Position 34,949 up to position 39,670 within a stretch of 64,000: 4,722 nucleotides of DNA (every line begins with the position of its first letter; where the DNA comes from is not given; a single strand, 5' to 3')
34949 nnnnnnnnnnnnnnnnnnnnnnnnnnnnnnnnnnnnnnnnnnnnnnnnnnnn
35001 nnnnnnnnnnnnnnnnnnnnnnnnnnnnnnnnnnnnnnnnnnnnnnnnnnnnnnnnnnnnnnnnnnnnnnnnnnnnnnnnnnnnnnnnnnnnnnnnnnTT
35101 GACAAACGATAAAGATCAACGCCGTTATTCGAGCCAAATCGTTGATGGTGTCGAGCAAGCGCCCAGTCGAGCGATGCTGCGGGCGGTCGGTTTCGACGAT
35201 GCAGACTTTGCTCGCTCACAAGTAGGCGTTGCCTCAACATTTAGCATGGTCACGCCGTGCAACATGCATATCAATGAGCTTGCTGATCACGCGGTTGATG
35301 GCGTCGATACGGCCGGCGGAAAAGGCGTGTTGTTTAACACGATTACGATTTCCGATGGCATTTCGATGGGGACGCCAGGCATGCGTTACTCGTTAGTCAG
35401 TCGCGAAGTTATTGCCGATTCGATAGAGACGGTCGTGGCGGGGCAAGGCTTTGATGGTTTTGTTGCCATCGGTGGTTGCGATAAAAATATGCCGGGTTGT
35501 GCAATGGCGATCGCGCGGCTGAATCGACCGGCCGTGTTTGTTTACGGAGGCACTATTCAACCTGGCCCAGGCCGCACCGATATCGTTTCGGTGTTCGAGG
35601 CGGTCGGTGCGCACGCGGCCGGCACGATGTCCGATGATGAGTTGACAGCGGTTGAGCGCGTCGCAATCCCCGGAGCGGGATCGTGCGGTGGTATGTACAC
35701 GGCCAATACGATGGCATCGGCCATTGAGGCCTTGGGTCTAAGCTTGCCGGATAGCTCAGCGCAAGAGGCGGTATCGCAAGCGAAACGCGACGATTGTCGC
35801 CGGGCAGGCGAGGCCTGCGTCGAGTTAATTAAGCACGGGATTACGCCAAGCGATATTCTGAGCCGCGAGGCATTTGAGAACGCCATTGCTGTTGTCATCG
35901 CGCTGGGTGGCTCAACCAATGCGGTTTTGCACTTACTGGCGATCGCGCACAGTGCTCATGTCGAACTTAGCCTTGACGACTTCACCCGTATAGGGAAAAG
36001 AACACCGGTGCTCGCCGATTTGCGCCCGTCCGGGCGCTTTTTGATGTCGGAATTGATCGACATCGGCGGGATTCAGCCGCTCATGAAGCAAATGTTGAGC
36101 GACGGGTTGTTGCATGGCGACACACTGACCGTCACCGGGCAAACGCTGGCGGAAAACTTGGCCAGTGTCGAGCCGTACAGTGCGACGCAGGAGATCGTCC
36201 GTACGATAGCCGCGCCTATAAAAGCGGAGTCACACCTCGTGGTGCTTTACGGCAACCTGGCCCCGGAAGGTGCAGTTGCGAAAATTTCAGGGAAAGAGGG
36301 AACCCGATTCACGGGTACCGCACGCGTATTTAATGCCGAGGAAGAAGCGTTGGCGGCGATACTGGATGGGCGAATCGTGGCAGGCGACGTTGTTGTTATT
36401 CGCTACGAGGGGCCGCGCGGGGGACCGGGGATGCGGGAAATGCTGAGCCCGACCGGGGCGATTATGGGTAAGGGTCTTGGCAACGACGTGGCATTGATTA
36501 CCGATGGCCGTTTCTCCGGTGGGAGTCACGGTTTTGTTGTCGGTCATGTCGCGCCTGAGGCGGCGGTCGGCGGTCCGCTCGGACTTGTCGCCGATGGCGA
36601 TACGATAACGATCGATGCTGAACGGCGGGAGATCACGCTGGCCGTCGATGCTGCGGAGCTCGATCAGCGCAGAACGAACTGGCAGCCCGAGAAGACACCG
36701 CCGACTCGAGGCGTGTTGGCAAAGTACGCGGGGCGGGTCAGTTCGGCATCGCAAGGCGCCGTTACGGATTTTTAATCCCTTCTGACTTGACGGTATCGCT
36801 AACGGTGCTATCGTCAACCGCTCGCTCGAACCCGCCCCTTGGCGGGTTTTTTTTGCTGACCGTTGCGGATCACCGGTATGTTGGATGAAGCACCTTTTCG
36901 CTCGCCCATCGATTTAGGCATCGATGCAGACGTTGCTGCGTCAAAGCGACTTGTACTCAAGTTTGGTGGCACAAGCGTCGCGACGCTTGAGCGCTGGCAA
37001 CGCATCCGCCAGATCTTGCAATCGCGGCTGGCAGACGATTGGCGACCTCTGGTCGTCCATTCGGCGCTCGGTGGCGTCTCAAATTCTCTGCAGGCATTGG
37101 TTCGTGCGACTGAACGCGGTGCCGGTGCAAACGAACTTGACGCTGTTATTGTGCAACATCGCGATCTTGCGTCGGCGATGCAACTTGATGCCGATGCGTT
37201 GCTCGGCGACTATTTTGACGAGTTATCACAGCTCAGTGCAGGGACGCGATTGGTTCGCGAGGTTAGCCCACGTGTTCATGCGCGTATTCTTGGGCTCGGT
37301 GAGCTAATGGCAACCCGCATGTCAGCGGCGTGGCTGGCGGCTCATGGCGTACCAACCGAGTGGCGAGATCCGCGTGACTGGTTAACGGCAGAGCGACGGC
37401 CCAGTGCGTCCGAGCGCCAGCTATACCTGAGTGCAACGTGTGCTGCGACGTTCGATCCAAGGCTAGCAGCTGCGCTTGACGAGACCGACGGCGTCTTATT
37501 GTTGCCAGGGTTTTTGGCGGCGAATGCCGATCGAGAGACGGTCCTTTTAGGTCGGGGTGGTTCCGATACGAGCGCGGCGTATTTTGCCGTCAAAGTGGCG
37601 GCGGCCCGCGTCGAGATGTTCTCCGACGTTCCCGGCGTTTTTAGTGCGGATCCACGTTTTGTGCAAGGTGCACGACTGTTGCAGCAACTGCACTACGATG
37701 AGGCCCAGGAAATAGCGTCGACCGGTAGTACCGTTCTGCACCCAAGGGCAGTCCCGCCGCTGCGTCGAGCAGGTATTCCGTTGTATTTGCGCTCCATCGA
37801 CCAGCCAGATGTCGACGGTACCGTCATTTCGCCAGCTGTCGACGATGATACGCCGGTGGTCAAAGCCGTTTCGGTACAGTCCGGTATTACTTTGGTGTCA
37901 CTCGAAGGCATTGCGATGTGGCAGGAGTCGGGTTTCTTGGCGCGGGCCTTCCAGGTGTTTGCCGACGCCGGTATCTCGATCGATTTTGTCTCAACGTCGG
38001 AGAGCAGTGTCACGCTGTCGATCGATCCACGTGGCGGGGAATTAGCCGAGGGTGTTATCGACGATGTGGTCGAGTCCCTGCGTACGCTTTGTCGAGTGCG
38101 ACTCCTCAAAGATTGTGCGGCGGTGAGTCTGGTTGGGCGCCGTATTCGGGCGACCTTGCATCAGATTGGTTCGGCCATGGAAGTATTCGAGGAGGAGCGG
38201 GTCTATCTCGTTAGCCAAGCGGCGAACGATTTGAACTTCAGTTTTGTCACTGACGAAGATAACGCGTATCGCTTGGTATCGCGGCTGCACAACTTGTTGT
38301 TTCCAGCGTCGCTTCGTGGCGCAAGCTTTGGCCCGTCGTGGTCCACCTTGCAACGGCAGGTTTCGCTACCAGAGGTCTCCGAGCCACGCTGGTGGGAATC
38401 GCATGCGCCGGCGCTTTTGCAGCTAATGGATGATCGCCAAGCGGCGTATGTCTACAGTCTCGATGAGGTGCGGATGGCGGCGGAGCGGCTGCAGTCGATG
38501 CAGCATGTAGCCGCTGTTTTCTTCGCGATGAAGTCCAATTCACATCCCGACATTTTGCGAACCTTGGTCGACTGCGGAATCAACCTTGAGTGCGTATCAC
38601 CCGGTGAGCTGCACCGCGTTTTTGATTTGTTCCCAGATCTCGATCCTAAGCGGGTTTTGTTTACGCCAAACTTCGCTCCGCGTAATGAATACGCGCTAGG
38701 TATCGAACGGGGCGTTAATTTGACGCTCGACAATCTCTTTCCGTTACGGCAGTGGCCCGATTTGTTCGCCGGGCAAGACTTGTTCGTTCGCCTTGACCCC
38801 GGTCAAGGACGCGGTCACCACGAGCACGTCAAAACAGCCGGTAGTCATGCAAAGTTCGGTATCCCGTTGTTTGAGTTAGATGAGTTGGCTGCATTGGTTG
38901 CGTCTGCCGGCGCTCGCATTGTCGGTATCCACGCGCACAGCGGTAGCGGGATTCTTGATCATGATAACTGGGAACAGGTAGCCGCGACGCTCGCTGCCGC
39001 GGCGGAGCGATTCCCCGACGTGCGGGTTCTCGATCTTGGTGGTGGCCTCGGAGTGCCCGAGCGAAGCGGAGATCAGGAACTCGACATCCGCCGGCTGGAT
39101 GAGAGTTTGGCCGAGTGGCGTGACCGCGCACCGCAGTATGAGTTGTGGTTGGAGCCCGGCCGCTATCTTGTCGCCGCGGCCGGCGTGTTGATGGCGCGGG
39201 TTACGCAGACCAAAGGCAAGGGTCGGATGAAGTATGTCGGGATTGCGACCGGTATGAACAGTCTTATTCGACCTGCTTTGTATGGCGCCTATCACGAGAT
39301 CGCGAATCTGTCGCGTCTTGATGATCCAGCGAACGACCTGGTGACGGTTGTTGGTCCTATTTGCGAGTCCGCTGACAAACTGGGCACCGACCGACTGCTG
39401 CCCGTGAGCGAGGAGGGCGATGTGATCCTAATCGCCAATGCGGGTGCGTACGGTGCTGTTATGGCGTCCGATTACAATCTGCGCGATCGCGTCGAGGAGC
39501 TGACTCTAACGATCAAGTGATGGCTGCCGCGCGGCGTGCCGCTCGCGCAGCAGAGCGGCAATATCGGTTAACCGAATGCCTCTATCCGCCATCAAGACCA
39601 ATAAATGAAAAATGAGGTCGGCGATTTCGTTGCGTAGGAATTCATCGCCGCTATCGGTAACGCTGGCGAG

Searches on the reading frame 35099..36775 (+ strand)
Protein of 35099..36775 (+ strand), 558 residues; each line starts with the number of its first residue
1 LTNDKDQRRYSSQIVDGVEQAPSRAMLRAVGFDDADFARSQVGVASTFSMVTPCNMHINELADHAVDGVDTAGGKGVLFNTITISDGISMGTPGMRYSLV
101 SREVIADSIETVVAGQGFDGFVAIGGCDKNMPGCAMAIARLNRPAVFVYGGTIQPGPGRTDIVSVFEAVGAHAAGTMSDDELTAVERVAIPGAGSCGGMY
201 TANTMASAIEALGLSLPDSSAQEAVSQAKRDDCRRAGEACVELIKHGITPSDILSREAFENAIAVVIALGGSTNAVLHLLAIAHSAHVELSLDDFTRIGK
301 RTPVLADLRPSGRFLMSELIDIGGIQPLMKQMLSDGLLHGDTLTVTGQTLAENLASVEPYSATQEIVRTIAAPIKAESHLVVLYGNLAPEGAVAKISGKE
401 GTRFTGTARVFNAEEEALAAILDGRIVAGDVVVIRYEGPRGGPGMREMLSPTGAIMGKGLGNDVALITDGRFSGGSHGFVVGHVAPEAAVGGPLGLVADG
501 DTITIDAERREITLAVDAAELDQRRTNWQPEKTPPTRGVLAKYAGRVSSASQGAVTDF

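Call 90: search_protein_families(library=pfam, proteins=[window:35099-36775:+], max_evalue=0.00001)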
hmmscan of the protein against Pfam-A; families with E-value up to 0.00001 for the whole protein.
window:35099-36775:+ (558 aa): 2 families
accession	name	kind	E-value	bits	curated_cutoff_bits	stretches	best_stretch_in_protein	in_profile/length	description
PF00920.27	ILVD_EDD_N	-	7.3e-127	423.3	27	1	39-353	1-316/316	Dihydroxy-acid/6-phosphogluconate dehydratase N-terminal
PF24877.1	ILV_EDD_C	-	6.1e-77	257.8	27.7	1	365-554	1-191/191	Dihydroxy-acid/6-phosphogluconate dehydratase C-terminal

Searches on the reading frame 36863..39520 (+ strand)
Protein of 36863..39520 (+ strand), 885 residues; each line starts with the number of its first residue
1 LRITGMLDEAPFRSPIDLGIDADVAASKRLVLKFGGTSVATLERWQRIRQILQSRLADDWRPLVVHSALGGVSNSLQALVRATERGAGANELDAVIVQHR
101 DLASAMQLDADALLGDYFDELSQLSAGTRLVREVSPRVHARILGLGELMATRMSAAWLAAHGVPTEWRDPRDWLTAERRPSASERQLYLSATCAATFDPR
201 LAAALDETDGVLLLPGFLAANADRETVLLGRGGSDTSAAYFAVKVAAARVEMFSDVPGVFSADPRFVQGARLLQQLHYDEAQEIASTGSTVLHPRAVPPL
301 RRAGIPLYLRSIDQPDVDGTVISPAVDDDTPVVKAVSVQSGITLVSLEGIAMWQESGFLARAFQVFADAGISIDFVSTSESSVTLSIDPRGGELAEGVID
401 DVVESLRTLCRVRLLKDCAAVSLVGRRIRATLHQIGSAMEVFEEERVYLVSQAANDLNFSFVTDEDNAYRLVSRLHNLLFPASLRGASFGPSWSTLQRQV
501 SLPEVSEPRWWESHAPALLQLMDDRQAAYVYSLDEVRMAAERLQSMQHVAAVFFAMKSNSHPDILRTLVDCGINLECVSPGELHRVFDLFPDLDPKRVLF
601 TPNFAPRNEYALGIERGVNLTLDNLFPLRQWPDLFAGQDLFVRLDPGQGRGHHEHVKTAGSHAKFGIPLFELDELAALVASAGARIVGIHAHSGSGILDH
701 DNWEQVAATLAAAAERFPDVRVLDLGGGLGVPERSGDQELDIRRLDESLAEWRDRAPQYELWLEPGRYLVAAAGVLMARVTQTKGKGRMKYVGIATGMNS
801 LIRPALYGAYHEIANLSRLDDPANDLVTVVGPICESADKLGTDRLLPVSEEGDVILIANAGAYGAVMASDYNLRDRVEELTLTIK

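Call 90: search_protein_families(library=pfam, proteins=[window:36863-39520:+], max_evalue=0.00001)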
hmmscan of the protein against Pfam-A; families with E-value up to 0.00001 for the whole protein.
window:36863-39520:+ (885 aa): 4 families
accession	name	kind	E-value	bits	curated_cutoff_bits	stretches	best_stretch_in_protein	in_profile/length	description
PF00696.33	AA_kinase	-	4.1e-38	131.9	24.9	1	28-310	1-233/234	Amino acid kinase family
PF02784.22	Orn_Arg_deC_N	-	5.8e-36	124.5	23.4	1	535-771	3-247/247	Pyridoxal-dependent decarboxylase, pyridoxal binding domain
PF00278.28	Orn_DAP_Arg_deC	-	4.6e-21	75.3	23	1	576-861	5-95/95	Pyridoxal-dependent decarboxylase, C-terminal sheet domain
PF22468.2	ACT_9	-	3e-12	46.6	27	1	345-390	1-48/61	ACT domain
